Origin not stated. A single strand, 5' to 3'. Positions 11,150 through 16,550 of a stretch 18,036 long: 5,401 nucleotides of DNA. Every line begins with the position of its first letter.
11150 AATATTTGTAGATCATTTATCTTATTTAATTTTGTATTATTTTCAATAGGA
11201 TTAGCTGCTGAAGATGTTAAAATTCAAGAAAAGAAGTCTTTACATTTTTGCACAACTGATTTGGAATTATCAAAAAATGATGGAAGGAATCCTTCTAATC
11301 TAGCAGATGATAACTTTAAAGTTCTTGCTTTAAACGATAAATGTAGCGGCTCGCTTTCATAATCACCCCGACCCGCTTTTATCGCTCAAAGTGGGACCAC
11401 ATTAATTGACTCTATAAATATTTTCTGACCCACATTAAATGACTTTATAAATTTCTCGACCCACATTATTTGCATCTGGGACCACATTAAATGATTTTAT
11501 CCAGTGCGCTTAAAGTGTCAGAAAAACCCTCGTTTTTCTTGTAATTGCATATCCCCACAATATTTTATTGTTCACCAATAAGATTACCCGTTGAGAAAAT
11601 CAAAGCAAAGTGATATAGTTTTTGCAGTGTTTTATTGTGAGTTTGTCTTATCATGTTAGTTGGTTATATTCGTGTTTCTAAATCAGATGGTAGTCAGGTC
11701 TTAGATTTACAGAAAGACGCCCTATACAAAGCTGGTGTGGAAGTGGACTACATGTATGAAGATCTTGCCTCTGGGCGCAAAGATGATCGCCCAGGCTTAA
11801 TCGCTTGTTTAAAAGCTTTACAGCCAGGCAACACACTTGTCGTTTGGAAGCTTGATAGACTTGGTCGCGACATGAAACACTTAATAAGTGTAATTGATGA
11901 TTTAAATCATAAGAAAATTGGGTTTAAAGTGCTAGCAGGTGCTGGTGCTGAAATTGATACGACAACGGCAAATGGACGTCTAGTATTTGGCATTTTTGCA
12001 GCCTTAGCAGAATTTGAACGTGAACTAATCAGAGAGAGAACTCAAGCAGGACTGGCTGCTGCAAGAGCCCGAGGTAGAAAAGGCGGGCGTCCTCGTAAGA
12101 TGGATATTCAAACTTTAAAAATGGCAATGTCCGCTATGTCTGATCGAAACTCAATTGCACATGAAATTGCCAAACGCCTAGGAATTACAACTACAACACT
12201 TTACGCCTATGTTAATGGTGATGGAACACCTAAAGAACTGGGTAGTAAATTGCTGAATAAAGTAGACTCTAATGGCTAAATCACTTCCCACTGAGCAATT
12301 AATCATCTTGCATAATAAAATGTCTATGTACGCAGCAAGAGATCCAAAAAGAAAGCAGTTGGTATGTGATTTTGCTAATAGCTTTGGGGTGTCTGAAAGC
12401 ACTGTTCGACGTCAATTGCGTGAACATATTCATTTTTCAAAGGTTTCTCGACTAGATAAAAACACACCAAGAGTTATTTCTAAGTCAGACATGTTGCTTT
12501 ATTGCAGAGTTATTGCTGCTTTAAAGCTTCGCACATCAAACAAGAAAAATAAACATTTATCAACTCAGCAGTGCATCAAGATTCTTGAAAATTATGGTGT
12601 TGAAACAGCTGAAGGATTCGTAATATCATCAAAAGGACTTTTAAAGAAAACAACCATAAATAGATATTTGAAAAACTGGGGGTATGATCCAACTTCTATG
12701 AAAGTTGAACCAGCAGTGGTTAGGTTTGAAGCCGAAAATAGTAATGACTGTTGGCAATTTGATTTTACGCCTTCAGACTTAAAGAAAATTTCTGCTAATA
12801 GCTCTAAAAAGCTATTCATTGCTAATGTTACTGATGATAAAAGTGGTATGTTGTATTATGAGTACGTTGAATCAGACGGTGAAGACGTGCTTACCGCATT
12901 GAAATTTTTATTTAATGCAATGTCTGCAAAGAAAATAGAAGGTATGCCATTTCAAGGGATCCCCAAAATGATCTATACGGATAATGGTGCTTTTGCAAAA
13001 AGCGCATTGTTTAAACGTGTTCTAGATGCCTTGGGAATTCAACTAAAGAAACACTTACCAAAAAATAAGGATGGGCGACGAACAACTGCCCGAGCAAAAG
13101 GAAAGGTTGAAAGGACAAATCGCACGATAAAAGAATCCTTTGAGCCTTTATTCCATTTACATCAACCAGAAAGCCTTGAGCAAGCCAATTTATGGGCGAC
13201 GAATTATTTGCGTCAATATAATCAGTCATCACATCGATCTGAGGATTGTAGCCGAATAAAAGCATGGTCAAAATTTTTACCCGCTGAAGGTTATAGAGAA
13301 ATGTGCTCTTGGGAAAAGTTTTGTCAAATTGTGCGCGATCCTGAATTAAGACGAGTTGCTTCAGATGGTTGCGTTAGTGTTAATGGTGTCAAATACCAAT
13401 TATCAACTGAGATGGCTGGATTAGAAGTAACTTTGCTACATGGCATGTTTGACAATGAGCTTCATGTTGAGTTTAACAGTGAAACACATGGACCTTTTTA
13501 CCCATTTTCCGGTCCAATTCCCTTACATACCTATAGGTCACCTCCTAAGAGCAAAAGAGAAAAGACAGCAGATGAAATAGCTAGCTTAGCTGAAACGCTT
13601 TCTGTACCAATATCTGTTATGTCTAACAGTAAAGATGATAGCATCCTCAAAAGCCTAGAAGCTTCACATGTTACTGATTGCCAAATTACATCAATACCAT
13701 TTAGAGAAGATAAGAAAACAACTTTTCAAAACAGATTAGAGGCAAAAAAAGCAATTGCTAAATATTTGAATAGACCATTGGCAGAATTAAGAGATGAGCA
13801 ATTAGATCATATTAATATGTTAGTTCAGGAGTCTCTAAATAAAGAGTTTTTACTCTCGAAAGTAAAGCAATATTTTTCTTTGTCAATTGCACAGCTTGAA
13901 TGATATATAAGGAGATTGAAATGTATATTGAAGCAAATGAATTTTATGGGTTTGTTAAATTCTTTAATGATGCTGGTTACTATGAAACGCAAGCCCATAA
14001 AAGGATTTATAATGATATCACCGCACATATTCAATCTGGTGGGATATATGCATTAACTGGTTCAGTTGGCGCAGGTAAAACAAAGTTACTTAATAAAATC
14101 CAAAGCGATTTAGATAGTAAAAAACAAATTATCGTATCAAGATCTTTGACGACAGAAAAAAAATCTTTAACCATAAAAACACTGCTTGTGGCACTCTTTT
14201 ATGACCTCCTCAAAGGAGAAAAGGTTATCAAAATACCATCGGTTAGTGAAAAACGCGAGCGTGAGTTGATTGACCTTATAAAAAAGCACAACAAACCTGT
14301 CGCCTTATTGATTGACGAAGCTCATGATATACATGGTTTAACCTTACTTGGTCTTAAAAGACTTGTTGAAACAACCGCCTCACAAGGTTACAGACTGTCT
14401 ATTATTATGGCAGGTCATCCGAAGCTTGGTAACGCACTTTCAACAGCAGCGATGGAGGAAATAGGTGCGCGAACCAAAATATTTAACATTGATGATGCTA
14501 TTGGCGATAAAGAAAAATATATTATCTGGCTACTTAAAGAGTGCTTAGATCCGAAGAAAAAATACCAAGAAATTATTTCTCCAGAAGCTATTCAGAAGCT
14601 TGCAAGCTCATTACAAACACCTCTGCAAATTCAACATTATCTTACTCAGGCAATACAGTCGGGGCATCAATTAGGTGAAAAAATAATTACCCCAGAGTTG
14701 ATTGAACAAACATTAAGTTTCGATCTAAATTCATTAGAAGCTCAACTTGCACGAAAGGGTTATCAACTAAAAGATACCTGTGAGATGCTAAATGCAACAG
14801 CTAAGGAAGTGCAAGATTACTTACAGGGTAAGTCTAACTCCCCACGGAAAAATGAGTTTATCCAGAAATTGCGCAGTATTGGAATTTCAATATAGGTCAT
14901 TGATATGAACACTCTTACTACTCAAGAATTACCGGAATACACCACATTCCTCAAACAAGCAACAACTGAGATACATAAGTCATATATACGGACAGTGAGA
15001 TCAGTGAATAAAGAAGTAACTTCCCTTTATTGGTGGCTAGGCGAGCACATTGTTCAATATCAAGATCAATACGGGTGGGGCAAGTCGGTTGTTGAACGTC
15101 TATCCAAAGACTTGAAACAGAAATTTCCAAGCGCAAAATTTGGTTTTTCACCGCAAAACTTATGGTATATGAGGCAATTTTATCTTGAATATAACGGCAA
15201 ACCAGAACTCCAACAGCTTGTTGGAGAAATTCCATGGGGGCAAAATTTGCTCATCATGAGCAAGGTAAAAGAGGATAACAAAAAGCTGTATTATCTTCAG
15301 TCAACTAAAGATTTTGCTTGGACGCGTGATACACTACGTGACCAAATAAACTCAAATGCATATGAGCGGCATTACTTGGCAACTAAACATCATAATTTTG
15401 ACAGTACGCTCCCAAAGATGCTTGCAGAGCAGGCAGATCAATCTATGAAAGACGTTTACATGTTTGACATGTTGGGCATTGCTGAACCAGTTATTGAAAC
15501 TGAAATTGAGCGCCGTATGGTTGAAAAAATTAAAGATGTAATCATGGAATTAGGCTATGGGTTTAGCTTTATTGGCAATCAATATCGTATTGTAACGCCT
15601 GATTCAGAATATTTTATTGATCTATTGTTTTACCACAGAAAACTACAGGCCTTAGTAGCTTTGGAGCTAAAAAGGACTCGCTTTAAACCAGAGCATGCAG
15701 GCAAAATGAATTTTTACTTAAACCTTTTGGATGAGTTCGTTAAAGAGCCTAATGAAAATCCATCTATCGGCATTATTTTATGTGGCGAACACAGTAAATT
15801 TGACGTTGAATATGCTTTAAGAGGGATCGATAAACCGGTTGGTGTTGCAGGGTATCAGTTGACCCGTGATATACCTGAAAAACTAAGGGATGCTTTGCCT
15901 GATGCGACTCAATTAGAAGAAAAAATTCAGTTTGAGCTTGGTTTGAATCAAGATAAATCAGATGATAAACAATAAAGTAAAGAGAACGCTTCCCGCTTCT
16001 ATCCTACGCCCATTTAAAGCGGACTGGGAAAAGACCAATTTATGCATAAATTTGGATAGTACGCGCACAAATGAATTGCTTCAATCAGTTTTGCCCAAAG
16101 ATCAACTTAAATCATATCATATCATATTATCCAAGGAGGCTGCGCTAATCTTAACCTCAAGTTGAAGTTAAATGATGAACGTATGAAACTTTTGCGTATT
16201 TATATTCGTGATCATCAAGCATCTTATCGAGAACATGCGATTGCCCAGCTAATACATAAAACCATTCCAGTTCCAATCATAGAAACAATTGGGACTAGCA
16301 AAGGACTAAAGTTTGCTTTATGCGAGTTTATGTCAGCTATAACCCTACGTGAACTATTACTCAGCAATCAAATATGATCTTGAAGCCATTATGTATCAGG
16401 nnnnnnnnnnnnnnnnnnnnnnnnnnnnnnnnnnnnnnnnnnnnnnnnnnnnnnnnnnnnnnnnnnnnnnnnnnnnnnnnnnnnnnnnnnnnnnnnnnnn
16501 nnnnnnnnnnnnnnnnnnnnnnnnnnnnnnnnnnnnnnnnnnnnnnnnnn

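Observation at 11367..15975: Transposition module without a TniQ/TnsD-type target selector but with a tightly linked YhcG (DUF1016) PD-(D/E)xK nuclease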

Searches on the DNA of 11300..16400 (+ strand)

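Call 8: search_dna_similar(query=window:11300-16400:+, collection=plasmids, mode=near, max_rows=25)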
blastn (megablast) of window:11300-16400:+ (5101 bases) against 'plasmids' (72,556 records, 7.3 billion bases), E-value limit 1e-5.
No match.

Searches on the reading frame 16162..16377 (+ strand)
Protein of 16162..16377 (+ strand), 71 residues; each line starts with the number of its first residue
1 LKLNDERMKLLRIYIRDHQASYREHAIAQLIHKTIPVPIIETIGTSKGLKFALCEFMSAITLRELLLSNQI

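Call 3: search_protein_families(library=pfam, proteins=[window:16162-16377:+], max_evalue=0.01)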
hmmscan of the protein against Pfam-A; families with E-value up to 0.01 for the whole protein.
window:16162-16377:+ (71 aa): 0 families

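Call 11: search_protein_families(library=ncbifam, proteins=[window:16162-16377:+], max_evalue=0.01)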
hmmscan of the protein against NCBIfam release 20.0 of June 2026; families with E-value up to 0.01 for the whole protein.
window:16162-16377:+ (71 aa): 1 family
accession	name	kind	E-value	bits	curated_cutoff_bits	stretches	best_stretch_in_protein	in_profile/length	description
TIGR01895.1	cas_Cas5t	exception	0.0042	16.7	96.7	1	8-43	1-36/217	type I-B CRISPR-associated protein Cas5b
